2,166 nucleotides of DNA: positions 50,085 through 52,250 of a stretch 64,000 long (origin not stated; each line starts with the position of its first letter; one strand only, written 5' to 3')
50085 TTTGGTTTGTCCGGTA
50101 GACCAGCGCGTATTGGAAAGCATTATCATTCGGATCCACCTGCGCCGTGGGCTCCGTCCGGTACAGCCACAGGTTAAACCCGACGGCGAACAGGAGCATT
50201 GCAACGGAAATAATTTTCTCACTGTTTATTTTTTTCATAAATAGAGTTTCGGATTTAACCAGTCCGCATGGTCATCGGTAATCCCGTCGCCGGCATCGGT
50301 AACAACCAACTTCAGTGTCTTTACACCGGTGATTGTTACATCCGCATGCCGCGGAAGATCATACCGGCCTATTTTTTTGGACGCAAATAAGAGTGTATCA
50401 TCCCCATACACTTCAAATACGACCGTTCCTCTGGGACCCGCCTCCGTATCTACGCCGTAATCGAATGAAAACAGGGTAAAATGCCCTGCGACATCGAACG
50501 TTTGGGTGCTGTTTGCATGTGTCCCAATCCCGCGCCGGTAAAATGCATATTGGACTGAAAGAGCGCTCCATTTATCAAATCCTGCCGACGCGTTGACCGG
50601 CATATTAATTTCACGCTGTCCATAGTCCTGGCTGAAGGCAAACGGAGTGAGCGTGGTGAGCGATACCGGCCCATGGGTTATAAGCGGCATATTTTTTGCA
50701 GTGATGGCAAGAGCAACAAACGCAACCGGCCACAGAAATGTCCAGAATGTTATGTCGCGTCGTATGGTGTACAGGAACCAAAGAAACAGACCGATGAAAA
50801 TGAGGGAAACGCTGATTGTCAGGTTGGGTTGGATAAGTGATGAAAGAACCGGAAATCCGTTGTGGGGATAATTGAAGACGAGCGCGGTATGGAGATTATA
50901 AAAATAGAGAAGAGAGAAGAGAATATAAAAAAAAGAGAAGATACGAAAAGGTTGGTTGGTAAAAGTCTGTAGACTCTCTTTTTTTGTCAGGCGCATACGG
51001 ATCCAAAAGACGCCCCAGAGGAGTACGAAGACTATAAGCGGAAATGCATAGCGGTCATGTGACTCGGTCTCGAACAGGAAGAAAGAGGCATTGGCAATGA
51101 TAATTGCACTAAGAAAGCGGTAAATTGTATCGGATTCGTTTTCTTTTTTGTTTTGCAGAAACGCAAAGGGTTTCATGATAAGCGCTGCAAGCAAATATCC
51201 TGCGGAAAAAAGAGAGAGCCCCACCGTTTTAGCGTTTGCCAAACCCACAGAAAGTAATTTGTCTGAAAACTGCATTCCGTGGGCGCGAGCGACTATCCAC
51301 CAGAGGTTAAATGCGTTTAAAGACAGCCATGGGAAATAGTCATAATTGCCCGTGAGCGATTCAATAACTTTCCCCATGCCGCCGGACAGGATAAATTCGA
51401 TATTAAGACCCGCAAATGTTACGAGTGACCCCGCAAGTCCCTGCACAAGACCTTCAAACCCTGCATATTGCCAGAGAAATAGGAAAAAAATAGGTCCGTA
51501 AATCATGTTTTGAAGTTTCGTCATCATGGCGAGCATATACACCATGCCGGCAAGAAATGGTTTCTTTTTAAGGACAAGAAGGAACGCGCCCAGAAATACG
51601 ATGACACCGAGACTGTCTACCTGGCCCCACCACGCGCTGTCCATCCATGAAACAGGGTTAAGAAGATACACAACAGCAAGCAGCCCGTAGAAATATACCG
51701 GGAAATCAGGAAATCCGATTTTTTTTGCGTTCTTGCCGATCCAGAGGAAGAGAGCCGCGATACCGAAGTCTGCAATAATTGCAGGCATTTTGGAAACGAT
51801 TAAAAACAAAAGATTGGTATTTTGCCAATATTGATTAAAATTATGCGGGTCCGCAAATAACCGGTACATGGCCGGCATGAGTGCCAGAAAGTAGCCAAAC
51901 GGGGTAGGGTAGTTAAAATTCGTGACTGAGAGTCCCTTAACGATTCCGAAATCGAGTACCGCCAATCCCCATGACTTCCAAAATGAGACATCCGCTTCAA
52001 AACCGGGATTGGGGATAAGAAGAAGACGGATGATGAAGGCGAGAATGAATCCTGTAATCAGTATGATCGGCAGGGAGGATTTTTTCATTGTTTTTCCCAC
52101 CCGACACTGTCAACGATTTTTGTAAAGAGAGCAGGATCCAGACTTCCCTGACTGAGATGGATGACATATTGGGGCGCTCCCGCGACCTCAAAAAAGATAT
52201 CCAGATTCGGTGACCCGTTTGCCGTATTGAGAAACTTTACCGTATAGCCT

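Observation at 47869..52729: Minus-strand operon: GT-C-like protein fused to an NPCBM carbohydrate-binding module, with a YfhO-like giant membrane protein and a secreted partner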

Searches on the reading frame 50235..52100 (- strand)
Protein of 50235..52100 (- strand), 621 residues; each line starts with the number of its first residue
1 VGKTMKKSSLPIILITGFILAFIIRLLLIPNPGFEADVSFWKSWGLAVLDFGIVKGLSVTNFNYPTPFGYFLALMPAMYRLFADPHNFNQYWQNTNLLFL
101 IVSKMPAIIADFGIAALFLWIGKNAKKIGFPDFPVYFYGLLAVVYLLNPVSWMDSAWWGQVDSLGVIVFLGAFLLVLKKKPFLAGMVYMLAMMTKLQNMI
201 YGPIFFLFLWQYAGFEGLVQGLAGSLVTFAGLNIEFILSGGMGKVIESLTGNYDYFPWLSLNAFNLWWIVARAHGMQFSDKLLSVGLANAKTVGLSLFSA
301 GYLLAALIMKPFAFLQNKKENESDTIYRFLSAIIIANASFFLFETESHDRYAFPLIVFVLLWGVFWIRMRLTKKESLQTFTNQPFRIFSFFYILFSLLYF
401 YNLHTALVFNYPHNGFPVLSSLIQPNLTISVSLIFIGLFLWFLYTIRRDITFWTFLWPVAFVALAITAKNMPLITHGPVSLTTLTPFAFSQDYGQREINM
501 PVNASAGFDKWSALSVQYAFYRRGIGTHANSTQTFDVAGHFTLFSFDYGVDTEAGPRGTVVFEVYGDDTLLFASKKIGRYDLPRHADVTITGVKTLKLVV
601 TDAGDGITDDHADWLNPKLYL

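Call 3: search_protein_families(library=pfam, proteins=[window:50235-52100:-], max_evalue=0.01)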
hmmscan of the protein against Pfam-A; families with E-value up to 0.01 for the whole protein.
window:50235-52100:- (621 aa): 2 families
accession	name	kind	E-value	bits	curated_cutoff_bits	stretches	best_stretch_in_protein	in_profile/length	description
PF08305.17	NPCBM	-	6.4e-32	110.9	23.9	1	481-619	5-136/137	NPCBM/NEW2 domain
PF09594.16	GT87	-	0.00031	21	25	1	113-230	30-137/237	Glycosyltransferase family 87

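Call 4: search_protein_families(library=ncbifam, proteins=[window:50235-52100:-], max_evalue=0.01)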
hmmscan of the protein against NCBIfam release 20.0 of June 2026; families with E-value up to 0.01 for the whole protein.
window:50235-52100:- (621 aa): 0 families

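Call 6: find_homologous_proteins(query=window:50235-52100:-)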
Query window:50235-52100:- (621 aa): 414 proteins with E <= 0.001 among 8000 candidates; the best 120 are listed.
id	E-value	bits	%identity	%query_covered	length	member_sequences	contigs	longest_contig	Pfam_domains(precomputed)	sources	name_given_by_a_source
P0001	0.0e+0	1394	100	99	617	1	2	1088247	PF08305.18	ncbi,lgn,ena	-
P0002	0.0e+0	1163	81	100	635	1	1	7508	PF08305.18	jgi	jgi:Gpi18-like mannosyltransferase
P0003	0.0e+0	1130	80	99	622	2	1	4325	PF08305.18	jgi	jgi:Gpi18-like mannosyltransferase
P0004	0.0e+0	1128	80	99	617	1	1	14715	PF08305.18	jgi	jgi:Gpi18-like mannosyltransferase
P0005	0.0e+0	1127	80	99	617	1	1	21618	PF08305.18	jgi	jgi:Gpi18-like mannosyltransferase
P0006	0.0e+0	1125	80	99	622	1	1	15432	PF08305.18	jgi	jgi:Gpi18-like mannosyltransferase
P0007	0.0e+0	1118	79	99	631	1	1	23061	PF08305.18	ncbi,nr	ncbi:MAG: NPCBM/NEW2 domain-containing protein [Candidatus Gottesmanbacteria bacterium]|nr:NPCBM/NEW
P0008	0.0e+0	1115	78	99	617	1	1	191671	PF08305.18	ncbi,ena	-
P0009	0.0e+0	1111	79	99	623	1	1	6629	PF08305.18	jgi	jgi:Gpi18-like mannosyltransferase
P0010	0.0e+0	1093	77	99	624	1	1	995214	PF08305.18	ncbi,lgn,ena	-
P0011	0.0e+0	1084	78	97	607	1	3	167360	PF08305.18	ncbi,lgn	-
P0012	0.0e+0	1077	77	98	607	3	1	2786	PF09594.17,PF08305.18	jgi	-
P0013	0.0e+0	1072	77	99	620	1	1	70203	PF08305.18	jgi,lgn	jgi:Gpi18-like mannosyltransferase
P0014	0.0e+0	1061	78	98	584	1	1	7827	PF08305.18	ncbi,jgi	jgi:Gpi18-like mannosyltransferase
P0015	0.0e+0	1057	77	98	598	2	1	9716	PF08305.18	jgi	jgi:Gpi18-like mannosyltransferase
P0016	0.0e+0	1035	73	99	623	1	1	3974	PF08305.18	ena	-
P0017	0.0e+0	1030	74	99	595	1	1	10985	PF09594.17,PF08305.18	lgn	-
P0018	0.0e+0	1020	78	91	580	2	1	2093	PF08305.18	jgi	-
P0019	1.6e-290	983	70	98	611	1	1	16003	PF08305.18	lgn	-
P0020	2.6e-282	956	68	99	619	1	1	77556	PF08305.18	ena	-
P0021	5.0e-282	955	67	99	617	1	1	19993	PF08305.18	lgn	-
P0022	1.9e-281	953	67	99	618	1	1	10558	PF09594.17,PF08305.18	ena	-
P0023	4.2e-274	929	66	98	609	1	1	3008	PF08305.18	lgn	-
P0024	9.8e-274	928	67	99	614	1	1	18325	PF08305.18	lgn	-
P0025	1.2e-268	911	66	100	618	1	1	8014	PF09594.17,PF08305.18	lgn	-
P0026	3.2e-267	906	66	99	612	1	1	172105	PF08305.18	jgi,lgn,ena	-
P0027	1.4e-262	891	64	99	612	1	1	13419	PF08305.18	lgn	-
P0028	1.3e-258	878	63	99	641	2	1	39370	PF08305.18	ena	-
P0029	1.1e-254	865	63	99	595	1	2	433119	PF08305.18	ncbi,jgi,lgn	-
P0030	1.6e-247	841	62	100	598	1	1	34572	PF08305.18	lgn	-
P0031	1.4e-236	805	62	95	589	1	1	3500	PF08305.18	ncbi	-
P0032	1.3e-234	798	61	99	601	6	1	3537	PF08305.18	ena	-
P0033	5.0e-234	797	61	98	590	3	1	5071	PF08305.18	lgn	-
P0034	3.7e-233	794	59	97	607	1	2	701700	PF08305.18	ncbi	-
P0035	8.1e-233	793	61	100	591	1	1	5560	PF09594.17,PF08305.18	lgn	-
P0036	9.3e-233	792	61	95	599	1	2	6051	PF08305.18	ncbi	-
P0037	4.5e-232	790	58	99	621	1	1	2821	PF08305.18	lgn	-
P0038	7.0e-232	789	60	99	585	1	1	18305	PF08305.18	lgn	-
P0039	7.9e-232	789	57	98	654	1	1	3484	PF08305.18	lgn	-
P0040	4.4e-228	777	60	99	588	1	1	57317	PF08305.18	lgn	-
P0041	1.3e-227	775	57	95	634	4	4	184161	PF08305.18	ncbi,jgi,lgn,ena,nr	ncbi:MAG TPA: NPCBM/NEW2 domain-containing protein [Patescibacteria group bacterium]|nr:NPCBM/NEW2 d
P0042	6.8e-227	773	58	95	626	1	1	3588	PF08305.18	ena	-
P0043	2.0e-226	771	58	96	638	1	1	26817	PF08305.18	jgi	jgi:NPCBM/NEW2 domain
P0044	1.2e-224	766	58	95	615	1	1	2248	PF08305.18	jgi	-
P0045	1.6e-224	765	59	97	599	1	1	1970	PF08305.18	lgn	-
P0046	4.5e-224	764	58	96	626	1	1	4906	PF08305.18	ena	-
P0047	5.3e-224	763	58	97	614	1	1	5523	PF08305.18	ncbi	-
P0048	5.9e-224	763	57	96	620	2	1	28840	PF08305.18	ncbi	-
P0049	6.7e-224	763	56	99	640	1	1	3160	PF08305.18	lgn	-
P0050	1.3e-223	762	57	97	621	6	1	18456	PF08305.18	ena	-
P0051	5.0e-223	760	56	99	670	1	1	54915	PF08305.18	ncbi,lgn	-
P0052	5.6e-223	760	58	97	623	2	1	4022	PF08305.18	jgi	jgi:Gpi18-like mannosyltransferase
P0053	7.7e-223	760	59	97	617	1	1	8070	PF08305.18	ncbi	-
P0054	1.7e-222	758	58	96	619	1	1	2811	PF08305.18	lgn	-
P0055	2.3e-222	758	57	99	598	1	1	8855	PF08305.18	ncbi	-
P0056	8.2e-222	756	58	97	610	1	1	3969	PF08305.18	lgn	-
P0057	1.4e-221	755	56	97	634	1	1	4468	PF08305.18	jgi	jgi:Gpi18-like mannosyltransferase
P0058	1.9e-221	755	55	100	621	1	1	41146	PF08305.18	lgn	-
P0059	2.4e-221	755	58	98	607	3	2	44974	PF08305.18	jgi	jgi:Gpi18-like mannosyltransferase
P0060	1.4e-220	752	64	88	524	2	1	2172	PF08305.18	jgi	jgi:Gpi18-like mannosyltransferase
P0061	1.6e-220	752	56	96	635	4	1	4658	PF08305.18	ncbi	-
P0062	1.8e-220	752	57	95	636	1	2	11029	PF08305.18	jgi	jgi:hypothetical protein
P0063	1.8e-220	752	57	95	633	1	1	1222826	PF08305.18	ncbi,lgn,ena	-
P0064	2.1e-220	752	55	95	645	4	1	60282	PF08305.18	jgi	jgi:Gpi18-like mannosyltransferase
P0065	7.7e-220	750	59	95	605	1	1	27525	PF08305.18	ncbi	-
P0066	3.6e-219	747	56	98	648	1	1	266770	PF08305.18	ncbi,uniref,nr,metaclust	ncbi:hypothetical protein A2Z33_03810 [Candidatus Gottesmanbacteria bacterium RBG_16_52_11]|uniref:G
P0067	9.3e-219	746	58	95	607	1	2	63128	PF08305.18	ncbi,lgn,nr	ncbi:NPCBM/NEW2 domain-containing protein [Patescibacteria group bacterium]|nr:NPCBM/NEW2 domain-con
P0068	1.1e-218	746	54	100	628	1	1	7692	PF08305.18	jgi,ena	-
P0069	1.4e-218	746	58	95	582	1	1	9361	PF08305.18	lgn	-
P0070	1.9e-218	745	58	97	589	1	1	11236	PF08305.18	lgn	-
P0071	3.6e-218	744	55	98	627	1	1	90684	PF08305.18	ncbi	-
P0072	3.9e-218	744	55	99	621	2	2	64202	PF08305.18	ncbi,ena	-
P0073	6.0e-218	743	56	97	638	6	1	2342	PF09594.17,PF08305.18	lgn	-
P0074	1.2e-217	742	57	96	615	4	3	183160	PF08305.18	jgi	jgi:Gpi18-like mannosyltransferase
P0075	7.3e-217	740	56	99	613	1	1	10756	PF08305.18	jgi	jgi:Gpi18-like mannosyltransferase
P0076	8.6e-217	740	57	97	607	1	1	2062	PF09594.17,PF08305.18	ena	-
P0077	9.2e-217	740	56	99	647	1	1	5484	PF08305.18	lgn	-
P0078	9.9e-217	739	57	97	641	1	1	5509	PF08305.18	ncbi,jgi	jgi:hypothetical protein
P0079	1.0e-216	739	58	95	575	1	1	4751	PF08305.18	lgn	-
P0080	2.7e-216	738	56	97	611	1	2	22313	PF08305.18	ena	-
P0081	3.3e-216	738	55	99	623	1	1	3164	PF08305.18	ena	-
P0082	4.8e-216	737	58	95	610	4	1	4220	PF08305.18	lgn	-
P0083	5.4e-216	737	54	99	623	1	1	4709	PF08305.18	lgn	-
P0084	7.1e-216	737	55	98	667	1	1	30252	PF08305.18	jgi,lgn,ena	-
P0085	1.1e-215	736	58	95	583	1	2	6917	PF08305.18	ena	-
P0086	1.2e-215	736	56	97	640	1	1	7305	PF08305.18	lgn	-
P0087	1.9e-215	735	53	97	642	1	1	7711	PF08305.18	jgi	jgi:Gpi18-like mannosyltransferase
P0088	3.5e-215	734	57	97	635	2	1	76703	PF08305.18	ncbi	ncbi:hypothetical protein A2Z00_04130, partial [Candidatus Gottesmanbacteria bacterium RBG_13_45_10]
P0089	1.1e-214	733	53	100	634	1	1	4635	PF08305.18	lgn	-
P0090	1.2e-214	733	57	97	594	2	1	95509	PF08305.18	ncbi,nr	ncbi:NPCBM/NEW2 domain-containing protein [Candidatus Gottesmanbacteria bacterium]|nr:NPCBM/NEW2 dom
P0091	1.6e-214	732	57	96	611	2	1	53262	PF08305.18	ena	-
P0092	1.9e-214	732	54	96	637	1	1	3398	PF08305.18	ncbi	-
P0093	2.6e-214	731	57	97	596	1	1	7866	PF08305.18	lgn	-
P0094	6.7e-214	730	53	99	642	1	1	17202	PF08305.18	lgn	-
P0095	9.0e-214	730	52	98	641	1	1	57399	PF08305.18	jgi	jgi:Gpi18-like mannosyltransferase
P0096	1.5e-213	729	53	98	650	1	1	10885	PF08305.18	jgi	jgi:Gpi18-like mannosyltransferase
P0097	1.7e-213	729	56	97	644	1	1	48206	PF08305.18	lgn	-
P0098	1.8e-213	729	54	99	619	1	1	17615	PF08305.18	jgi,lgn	-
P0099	2.1e-213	728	56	97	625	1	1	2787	PF08305.18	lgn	-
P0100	2.3e-213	728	53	99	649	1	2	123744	PF08305.18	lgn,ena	-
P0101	2.4e-213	728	54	99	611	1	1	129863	PF08305.18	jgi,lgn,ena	jgi:Gpi18-like mannosyltransferase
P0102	2.6e-213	728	57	97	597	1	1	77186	PF08305.18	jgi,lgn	jgi:Gpi18-like mannosyltransferase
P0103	4.3e-213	727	56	96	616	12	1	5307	PF08305.18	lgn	-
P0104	5.5e-213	727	54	98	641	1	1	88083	PF08305.18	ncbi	-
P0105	5.7e-213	727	53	99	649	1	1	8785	PF08305.18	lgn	-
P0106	6.3e-213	727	54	100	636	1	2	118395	PF08305.18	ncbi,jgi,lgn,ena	-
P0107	7.9e-213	727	54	99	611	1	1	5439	PF08305.18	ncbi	-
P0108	1.5e-212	726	54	98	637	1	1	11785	PF08305.18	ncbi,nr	ncbi:NPCBM/NEW2 domain-containing protein [Candidatus Gottesmanbacteria bacterium]|nr:NPCBM/NEW2 dom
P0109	2.4e-212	725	53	98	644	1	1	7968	PF08305.18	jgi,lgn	-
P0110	2.6e-212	725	57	95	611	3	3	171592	PF08305.18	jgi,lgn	-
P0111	3.3e-212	724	55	98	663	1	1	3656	PF08305.18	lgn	-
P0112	3.4e-212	724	55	99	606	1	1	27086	PF08305.18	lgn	-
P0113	3.6e-212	724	57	96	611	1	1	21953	PF08305.18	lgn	-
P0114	6.5e-212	724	57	97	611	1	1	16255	PF08305.18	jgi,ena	-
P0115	6.9e-212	723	56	97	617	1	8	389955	PF09594.17,PF08305.18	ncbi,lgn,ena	-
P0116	7.3e-212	723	57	95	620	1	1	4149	PF08305.18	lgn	-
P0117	8.2e-212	723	54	99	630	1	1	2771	PF08305.18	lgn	-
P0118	8.6e-212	723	56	99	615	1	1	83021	PF09594.17,PF08305.18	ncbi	-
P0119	9.1e-212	723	56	95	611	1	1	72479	PF08305.18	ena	-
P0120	1.0e-211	723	54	96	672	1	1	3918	PF08305.18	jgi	jgi:hypothetical protein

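Call 9: search_solved_structures(query=A1, max_evalue=1, show_alignments=3)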
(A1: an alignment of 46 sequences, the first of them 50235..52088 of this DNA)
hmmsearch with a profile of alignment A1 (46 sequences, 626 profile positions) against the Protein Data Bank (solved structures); distinct sequences matched with E-value up to 1: 12.
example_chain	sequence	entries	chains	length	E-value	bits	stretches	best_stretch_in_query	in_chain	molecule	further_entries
7js4_A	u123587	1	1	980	1.9e-29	105.6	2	485-624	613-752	F5/8 type C domain protein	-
2vmg_A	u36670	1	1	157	6.2e-19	70.9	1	478-624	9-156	FIBRONECTIN TYPE III DOMAIN PROTEIN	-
2vmh_A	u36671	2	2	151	8.8e-19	70.4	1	480-624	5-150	FIBRONECTIN TYPE III DOMAIN PROTEIN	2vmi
7jrm_A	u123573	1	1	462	7e-13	50.9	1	525-623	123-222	F5/8 type C domain protein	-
7jrl_A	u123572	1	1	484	7.7e-13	50.7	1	525-623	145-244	F5/8 type C domain protein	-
8pvs_A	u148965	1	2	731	4.5e-08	35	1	519-621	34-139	Alpha-1,3-galactosidase B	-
1e2b_A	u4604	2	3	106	0.35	12.2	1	133-174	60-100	ENZYME IIB-CELLOBIOSE | ENZYME IIB OF THE CELLOBIOSE-SPECIFIC PHOSPHOTRANSFERASE SYSTEM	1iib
1h9c_A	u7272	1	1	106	0.35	12.2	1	133-174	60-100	PTS SYSTEM, CHITOBIOSE-SPECIFIC IIB COMPONENT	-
2wy2_D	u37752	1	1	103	0.36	12.2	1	133-170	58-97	N,N'-DIACETYLCHITOBIOSE-SPECIFIC PHOSPHOTRANSFERASE ENZYME IIB COMPONENT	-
2wwv_D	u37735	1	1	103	0.36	12.2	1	133-170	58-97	N,N'-DIACETYLCHITOBIOSE-SPECIFIC PHOSPHOTRANSFERASE ENZYME IIB COMPONENT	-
4lm9_A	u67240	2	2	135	0.46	11.8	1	474-558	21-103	Nucleoprotein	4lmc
4j3k_A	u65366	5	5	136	0.47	11.8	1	474-558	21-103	Nucleoprotein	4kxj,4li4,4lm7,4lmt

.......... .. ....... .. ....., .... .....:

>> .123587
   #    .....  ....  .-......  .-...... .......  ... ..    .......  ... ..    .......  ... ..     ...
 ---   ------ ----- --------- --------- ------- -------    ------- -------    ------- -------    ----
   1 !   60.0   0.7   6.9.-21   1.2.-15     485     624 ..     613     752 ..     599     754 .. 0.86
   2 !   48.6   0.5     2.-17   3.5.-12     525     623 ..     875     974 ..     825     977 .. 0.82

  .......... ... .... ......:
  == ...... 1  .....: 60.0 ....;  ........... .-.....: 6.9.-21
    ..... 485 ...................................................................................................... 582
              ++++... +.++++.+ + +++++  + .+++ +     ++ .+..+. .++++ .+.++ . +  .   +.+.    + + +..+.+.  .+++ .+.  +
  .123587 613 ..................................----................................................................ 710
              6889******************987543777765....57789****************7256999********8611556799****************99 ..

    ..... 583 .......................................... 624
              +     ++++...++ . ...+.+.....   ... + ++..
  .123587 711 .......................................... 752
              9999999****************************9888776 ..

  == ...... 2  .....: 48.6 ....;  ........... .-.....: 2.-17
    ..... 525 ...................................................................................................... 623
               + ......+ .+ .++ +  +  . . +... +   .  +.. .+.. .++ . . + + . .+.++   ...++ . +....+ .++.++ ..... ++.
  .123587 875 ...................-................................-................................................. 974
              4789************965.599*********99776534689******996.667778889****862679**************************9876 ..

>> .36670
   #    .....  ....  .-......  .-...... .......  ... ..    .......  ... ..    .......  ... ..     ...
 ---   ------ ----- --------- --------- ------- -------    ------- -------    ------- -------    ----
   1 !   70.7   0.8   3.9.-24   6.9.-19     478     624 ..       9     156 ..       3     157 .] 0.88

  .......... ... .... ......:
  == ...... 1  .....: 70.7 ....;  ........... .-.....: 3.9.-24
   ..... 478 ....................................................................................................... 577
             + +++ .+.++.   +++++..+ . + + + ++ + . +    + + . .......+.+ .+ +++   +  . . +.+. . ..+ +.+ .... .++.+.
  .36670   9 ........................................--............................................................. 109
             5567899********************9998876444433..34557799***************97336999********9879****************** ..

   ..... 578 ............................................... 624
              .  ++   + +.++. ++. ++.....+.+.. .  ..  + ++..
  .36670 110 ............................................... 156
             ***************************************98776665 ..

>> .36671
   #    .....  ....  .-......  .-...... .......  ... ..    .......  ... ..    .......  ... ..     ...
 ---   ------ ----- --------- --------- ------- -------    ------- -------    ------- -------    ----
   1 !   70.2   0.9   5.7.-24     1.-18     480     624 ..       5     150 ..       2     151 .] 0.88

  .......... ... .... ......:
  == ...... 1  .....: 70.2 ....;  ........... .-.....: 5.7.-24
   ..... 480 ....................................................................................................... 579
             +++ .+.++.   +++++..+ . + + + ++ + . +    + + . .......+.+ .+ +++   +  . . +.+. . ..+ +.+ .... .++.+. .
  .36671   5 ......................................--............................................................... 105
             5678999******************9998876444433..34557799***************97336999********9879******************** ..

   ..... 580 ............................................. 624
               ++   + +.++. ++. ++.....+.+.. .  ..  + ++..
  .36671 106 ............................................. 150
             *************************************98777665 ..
